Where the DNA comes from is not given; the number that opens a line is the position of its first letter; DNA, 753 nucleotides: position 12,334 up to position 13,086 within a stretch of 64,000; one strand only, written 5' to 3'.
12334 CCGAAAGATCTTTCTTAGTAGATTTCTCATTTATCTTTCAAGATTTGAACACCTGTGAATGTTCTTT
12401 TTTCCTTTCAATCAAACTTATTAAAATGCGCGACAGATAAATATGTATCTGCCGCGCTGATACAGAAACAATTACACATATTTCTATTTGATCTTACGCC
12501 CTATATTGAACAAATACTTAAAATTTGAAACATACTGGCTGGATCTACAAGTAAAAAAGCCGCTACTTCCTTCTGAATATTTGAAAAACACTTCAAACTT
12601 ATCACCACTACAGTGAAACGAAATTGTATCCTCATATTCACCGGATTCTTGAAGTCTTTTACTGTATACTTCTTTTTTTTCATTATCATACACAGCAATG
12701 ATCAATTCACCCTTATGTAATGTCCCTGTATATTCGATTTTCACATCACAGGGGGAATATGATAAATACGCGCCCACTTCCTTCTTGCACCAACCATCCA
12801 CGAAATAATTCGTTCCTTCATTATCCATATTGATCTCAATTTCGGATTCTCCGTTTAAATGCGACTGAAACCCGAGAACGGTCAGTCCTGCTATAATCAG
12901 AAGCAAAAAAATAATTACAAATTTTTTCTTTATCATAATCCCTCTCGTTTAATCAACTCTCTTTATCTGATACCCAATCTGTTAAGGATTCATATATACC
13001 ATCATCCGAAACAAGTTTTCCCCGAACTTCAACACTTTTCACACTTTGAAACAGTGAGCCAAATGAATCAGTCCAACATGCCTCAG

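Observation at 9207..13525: AT-rich 4.3-kb island: own promoter, two novel small secreted proteins, then an FtsX/FtsX/ATPase module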

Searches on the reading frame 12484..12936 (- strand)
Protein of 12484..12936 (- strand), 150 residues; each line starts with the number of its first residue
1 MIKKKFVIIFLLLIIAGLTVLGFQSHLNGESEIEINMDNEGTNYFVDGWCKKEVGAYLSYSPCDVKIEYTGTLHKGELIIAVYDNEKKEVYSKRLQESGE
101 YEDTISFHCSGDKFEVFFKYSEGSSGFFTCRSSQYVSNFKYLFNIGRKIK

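Call 4: search_protein_families(library=pfam, proteins=[window:12484-12936:-], max_evalue=0.1)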
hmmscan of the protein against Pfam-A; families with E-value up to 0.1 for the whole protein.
window:12484-12936:- (150 aa): 0 families

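Call 10: search_protein_families(library=ncbifam, proteins=[window:12484-12936:-], max_evalue=0.1)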
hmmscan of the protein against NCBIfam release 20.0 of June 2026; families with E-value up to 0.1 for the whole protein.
window:12484-12936:- (150 aa): 0 families

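Call 12: find_homologous_proteins(query=window:12484-12936:-, max_evalue=0.01)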
Query window:12484-12936:- (150 aa): 2 proteins with E <= 0.01 among 83 candidates.
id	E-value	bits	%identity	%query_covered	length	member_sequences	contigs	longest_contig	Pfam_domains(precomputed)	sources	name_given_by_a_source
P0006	9.8e-92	323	97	100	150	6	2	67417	-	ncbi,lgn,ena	-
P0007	3.6e-48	181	53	99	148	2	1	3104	-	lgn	-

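Call 20: search_solved_structures(query=A2, max_evalue=10, show_alignments=2)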
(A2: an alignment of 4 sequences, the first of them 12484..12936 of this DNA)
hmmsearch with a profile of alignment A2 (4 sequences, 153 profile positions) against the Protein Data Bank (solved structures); distinct sequences matched with E-value up to 10: 4.
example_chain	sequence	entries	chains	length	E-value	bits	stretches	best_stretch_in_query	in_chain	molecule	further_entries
4bb7_A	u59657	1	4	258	0.2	14.7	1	90-144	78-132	CHROMATIN STRUCTURE-REMODELING COMPLEX SUBUNIT RSC2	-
3dfz_A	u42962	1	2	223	0.41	13.7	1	43-108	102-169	Precorrin-2 dehydrogenase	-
1wj6_A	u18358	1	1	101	0.89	12.6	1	67-127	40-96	KIAA0049 protein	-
6k15_L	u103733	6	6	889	0.98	12.5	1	90-144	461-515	Chromatin structure-remodeling complex subunit RSC2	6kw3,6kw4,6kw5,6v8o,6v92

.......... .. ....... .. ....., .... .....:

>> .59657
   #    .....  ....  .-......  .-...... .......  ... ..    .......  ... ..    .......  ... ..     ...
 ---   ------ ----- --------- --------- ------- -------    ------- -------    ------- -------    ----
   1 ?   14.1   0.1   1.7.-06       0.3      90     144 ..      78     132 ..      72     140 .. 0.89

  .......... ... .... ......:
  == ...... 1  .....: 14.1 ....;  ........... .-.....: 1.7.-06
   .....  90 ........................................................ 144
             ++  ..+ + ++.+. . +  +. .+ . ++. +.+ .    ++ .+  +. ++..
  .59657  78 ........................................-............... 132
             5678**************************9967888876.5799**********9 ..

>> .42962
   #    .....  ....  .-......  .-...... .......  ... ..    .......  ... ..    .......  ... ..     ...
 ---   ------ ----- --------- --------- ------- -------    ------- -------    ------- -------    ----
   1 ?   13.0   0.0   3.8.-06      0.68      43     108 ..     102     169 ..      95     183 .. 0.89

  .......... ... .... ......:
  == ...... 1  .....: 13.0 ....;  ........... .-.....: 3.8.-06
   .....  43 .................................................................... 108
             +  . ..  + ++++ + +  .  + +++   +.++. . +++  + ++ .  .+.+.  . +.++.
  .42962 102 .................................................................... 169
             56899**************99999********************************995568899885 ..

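Call 23: search_protein_families(library=padloc, proteins=[window:12484-12936:-], max_evalue=0.1)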
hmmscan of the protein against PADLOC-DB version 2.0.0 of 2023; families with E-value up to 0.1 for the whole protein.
window:12484-12936:- (150 aa): 0 families

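Call 24: search_protein_families(library=phrogs, proteins=[window:12484-12936:-], max_evalue=0.1)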
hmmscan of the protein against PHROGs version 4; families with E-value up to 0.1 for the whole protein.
window:12484-12936:- (150 aa): 0 families

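Call 58: search_solved_structures(query=A5, max_evalue=10, show_alignments=1)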
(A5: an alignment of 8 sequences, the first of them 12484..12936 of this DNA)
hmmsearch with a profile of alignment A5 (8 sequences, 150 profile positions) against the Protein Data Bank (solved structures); distinct sequences matched with E-value up to 10: 19.
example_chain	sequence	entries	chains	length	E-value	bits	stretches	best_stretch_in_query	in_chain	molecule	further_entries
6lu1_L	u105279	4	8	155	0.027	17.7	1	8-61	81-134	Photosystem I reaction center subunit XI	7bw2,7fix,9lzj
1jb0_L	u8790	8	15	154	0.03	17.6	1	8-61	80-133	PHOTOSYSTEM 1 REACTION CENTRE SUBUNIT XI | Photosystem I reaction center subunit XI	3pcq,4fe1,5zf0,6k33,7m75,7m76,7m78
10eg_L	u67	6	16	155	0.031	17.6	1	8-61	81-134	Photosystem I reaction center subunit XI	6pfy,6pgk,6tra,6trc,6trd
9hmf_O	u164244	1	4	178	0.2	14.9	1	7-43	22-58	Flagellar protein FliL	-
7yl4_A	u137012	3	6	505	0.45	13.8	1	64-149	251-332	GRAM_POS_ANCHORING domain-containing protein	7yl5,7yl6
1gb4_A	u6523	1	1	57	0.63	13.3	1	70-119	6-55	GB1-C3B4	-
2onq_A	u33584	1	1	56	0.64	13.3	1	69-119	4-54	Immunoglobulin G-binding protein G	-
5o94_A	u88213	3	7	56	0.81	12.9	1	69-119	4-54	Metal binding GB1 | Immunoglobulin G-binding protein G | Nickel-Binding Protein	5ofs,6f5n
9q6h_E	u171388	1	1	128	1.2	12.4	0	90-146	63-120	N42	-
9n2z_A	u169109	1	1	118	1.3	12.3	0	62-112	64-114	LM2363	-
1fj1_E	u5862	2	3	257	3.1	11.1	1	66-115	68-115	OUTER SURFACE PROTEIN A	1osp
3v1h_A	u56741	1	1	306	3.5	10.9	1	71-139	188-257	1-phosphatidylinositol phosphodiesterase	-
4i9t_A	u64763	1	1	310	3.6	10.9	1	71-139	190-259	1-phosphatidylinositol phosphodiesterase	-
8tvd_E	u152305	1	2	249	4.6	10.5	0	71-115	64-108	Outer surface protein A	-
8tvj_E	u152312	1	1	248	4.8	10.4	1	72-115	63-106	Outer surface protein A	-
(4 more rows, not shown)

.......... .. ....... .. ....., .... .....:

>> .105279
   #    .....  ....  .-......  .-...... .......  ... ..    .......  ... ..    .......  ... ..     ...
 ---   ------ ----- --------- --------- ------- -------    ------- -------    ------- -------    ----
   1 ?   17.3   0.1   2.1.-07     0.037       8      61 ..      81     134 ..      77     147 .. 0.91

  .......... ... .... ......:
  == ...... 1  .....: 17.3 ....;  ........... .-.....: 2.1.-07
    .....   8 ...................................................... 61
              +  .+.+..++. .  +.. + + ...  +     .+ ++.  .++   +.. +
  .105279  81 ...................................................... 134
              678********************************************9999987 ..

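Call 98: search_protein_families(library=pfam, alignment_id=A5, max_evalue=1)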
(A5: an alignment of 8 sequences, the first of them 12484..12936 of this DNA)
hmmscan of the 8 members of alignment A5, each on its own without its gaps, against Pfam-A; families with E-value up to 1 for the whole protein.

A. member 1, window:12484-12936:- (150 aa): 1 family
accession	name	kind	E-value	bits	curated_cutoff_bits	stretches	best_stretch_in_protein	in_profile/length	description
PF11634.13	IPI_T4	-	0.12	12.9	25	1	40-64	29-53/76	Nuclease inhibitor from bacteriophage T4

B. families by the number of members that match (of 8 scanned): 2 families
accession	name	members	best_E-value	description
PF11634.13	IPI_T4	2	0.12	Nuclease inhibitor from bacteriophage T4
PF11832.13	DUF3352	1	0.00065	Protein of unknown function (DUF3352)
